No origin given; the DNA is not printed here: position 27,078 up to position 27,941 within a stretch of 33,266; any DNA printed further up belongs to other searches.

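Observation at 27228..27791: The first early gene is a beta-helix hexapeptide-repeat protein built from 12 near-identical 18-bp DNA repeats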

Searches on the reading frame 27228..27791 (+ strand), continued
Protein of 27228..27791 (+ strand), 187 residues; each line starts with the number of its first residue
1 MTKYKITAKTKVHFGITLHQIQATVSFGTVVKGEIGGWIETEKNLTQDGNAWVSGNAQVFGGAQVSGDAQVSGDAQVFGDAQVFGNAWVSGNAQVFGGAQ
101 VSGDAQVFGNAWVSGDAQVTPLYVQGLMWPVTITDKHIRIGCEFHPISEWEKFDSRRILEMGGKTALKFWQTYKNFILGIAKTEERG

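Call 87: search_protein_families(library=pfam, proteins=[L014:2848-3624:-, L014:3878-4312:-, L014:4309-4512:-, L014:4604-4963:+, L014:5326-5817:+, L014:5953-6609:+, L014:7528-8289:+, L014:8286-8912:+, L014:8909-9496:+, L014:9879-10871:+], max_evalue=0.001)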
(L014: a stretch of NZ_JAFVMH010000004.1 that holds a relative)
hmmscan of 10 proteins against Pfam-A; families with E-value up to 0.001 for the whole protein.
L014:2848-3624:- (258 aa): 0 families

L014:3878-4312:- (144 aa): 0 families

L014:4309-4512:- (67 aa): 2 families
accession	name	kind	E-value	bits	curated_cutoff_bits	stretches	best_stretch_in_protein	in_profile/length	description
PF15943.11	YdaS_toxin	-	6.9e-12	45.5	30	1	3-59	1-63/65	Bacterial toxin YdaS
PF14549.12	P22_Cro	-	1.6e-08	34.6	30.2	1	4-45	3-45/60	DNA-binding transcriptional regulator Cro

L014:4604-4963:+ (119 aa): 3 families
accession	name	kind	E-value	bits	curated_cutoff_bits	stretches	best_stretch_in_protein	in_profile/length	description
PF13560.12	HTH_31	-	2.7e-10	40.9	27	1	4-61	1-59/64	Helix-turn-helix domain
PF01381.28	HTH_3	-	2.6e-08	34.2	23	1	9-63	1-55/55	Helix-turn-helix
PF12844.13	HTH_19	-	1.8e-05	25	30.2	1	7-66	2-61/64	Helix-turn-helix domain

L014:5326-5817:+ (163 aa): 0 families

L014:5953-6609:+ (218 aa): 1 family
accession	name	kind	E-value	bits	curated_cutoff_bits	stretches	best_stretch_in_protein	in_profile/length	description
PF18836.7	B_solenoid_ydck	-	7.2e-19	66.5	30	1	122-137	1-16/17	YdcK Beta solenoid repeat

L014:7528-8289:+ (253 aa): 1 family
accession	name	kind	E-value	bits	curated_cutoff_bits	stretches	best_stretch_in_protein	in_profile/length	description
PF04404.17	ERF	-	1.4e-16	61.3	25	1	63-200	2-140/153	ERF superfamily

L014:8286-8912:+ (208 aa): 1 family
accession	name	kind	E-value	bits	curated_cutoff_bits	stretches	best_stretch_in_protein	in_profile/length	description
PF09588.16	YqaJ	-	2.3e-19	70.6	22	1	13-151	2-149/150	YqaJ-like viral recombinase domain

L014:8909-9496:+ (195 aa): 1 family
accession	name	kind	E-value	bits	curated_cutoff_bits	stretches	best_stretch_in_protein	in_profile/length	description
PF00929.31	RNase_T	-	1.6e-12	48.7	24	1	4-185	2-164/164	Exonuclease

L014:9879-10871:+ (330 aa): 1 family
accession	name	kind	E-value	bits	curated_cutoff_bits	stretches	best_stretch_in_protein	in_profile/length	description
PF01507.26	PAPS_reduct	-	1.4e-21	77.8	22.5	2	140-236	83-173/175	Phosphoadenosine phosphosulfate reductase domain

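Call 88: find_encoding_contigs(protein=P0102, flank=5000, max_places=1)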
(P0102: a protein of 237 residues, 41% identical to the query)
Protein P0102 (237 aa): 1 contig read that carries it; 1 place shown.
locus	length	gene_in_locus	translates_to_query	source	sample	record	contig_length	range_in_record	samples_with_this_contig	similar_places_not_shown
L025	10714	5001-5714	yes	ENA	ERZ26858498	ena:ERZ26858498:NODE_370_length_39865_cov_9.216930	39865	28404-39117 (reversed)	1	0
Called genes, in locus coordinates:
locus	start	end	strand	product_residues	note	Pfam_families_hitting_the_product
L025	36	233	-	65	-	-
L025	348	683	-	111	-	-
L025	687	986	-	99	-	PF10073:GapR_DNA-bd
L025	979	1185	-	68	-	-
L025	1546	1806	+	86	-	-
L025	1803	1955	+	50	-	-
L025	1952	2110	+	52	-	-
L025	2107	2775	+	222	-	PF04404:ERF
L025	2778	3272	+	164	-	PF05565:Sipho_Gp157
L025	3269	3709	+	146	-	-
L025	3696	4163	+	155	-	PF00436:SSB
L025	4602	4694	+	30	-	-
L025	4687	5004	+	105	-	PF14354:Lar_restr_allev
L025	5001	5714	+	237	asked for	PF04519:Bactofilin (faint), PF18836:B_solenoid_ydck (faint)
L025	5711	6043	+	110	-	-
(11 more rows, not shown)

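Call 89: find_encoding_contigs(protein=P0105, flank=5000, max_places=1)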
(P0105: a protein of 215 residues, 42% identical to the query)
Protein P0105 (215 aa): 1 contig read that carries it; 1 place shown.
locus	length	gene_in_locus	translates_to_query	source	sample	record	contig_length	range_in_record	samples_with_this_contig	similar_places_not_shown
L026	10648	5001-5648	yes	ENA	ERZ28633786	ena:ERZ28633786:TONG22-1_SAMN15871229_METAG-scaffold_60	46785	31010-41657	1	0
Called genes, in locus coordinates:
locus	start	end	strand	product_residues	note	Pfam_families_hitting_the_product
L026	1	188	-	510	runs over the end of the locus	-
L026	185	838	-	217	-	-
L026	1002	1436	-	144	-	-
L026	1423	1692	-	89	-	-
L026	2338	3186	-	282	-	-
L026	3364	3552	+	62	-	PF01381:HTH_3, PF13560:HTH_31 (weak)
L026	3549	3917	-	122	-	PF13443:HTH_26 (weak)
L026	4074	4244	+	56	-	-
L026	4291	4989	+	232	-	PF09669:Phage_pRha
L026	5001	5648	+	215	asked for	PF18836:B_solenoid_ydck (faint)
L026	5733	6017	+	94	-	-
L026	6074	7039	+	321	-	PF12705:PDDEXK_1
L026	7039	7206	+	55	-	-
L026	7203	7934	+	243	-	PF13479:AAA_24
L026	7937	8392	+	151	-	PF05037:DUF669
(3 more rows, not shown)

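Call 90: find_encoding_contigs(protein=P0054, flank=5000, max_places=1)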
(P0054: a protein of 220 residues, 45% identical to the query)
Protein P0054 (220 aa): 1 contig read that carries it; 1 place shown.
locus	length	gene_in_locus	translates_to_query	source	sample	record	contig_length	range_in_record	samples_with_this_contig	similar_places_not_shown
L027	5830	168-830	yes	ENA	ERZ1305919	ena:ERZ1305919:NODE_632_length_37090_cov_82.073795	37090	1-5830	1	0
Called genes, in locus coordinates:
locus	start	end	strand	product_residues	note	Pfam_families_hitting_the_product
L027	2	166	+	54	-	?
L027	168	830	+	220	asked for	PF18836:B_solenoid_ydck (faint)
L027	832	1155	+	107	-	-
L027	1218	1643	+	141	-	-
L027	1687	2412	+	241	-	-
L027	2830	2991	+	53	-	-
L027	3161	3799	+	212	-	PF13155:Toprim_2 (weak)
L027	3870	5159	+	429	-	PF03796:DnaB_C (weak), PF13481:AAA_25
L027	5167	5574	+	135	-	-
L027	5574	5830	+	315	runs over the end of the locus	PF01068:DNA_ligase_A_M (faint), PF14743:DNA_ligase_OB_2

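Call 91: find_encoding_contigs(protein=P0028, flank=5000, max_places=1)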
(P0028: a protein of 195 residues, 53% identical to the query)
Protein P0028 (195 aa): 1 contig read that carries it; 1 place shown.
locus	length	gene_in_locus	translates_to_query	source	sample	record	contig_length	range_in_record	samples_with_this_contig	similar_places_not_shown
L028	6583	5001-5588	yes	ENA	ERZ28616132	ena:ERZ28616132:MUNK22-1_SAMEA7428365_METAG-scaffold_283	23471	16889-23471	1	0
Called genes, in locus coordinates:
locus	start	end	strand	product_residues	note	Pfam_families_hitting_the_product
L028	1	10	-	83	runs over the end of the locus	-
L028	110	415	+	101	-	PF01381:HTH_3 (weak), PF13560:HTH_31 (weak)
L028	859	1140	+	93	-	-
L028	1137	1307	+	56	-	-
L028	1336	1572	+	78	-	-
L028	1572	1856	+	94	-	-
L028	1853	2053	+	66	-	-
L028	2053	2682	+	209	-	PF04404:ERF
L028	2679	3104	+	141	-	PF00436:SSB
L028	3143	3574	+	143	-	-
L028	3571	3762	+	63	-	-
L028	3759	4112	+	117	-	-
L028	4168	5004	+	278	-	-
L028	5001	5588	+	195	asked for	PF18836:B_solenoid_ydck (weak)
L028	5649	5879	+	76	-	-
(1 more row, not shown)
